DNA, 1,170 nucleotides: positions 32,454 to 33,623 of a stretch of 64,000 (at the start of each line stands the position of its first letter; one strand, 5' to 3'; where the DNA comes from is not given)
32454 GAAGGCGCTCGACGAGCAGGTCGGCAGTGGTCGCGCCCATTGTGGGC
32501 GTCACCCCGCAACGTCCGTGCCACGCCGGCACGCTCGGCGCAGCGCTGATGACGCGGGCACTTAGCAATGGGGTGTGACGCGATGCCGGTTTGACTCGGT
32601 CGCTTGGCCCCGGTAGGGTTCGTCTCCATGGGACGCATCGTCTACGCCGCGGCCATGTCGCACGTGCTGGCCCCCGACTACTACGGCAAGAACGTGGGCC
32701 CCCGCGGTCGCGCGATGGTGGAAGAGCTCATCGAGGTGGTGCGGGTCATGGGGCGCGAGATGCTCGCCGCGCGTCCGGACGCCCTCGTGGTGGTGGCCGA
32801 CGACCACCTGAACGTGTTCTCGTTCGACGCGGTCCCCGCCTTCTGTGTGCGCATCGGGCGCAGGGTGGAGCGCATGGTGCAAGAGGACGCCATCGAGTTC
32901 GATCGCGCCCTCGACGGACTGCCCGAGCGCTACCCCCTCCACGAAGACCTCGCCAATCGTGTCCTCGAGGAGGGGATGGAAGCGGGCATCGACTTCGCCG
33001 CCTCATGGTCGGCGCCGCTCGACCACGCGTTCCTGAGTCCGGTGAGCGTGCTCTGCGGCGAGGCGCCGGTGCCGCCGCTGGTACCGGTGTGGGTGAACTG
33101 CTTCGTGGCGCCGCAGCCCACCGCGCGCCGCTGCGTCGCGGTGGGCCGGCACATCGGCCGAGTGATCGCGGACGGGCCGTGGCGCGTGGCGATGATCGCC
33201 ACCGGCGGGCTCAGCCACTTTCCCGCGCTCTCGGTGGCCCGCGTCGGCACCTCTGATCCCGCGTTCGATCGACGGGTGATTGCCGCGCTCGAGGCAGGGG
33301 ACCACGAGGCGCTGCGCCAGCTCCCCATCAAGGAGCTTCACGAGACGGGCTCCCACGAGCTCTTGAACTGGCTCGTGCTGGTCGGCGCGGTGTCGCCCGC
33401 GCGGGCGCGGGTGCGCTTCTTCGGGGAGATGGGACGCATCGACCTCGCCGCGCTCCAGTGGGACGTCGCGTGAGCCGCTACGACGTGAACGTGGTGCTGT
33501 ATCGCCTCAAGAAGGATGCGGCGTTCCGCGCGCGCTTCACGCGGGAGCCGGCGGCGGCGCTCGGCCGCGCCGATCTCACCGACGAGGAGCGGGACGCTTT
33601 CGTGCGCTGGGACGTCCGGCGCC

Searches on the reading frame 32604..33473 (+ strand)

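Call 10: search_protein_families(library=pfam, proteins=[window:32604-33473:+], max_evalue=0.001)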
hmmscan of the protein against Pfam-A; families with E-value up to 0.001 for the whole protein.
window:32604-33473:+ (289 aa): 1 family
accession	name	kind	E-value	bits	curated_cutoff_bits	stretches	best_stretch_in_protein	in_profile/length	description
PF02900.23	LigB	-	5.7e-27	94.9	26.3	1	15-266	2-247/269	Catalytic LigB subunit of aromatic ring-opening dioxygenase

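Call 66: search_protein_families(library=ncbifam, proteins=[window:32604-33473:+], max_evalue=1e-10)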
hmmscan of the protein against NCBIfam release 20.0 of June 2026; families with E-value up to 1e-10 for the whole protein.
window:32604-33473:+ (289 aa): 10 families
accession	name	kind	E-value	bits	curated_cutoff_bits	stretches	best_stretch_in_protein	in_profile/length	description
NF009909.0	PRK13370.1-3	subfamily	6.2e-30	104.6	286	1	44-230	28-202/286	3-carboxyethylcatechol 2,3-dioxygenase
NF009908.0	PRK13370.1-2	equivalog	1.3e-23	83.9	467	1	36-209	21-183/314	3-carboxyethylcatechol 2,3-dioxygenase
NF009910.0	PRK13370.1-4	equivalog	1.4e-23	83.5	291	1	32-229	20-201/312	3-carboxyethylcatechol 2,3-dioxygenase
NF009901.0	PRK13364.1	subfamily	3.2e-23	82.3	290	1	51-267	42-254/279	class III extradiol dioxygenase family protein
NF009907.0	PRK13370.1-1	equivalog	5.1e-23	81.6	549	1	36-224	21-196/314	3-carboxyethylcatechol 2,3-dioxygenase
NF009904.0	PRK13367.1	equivalog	1.8e-22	79.9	412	1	42-265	33-253/426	gallate dioxygenase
NF009902.0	PRK13365.1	subfamily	5.1e-21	74.9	299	1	52-264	43-252/298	class III extradiol dioxygenase family protein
NF009903.0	PRK13366.1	subfamily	3.7e-20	72.4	317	1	55-265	46-253/284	class III extradiol dioxygenase subunit beta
NF009913.0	PRK13373.1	equivalog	6.7e-17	61.8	462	1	9-209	1-196/344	putative dioxygenase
NF009912.0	PRK13372.1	equivalog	3.2e-16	59.3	837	1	55-264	193-399/443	protocatechuate 4,5-dioxygenase subunit alpha/beta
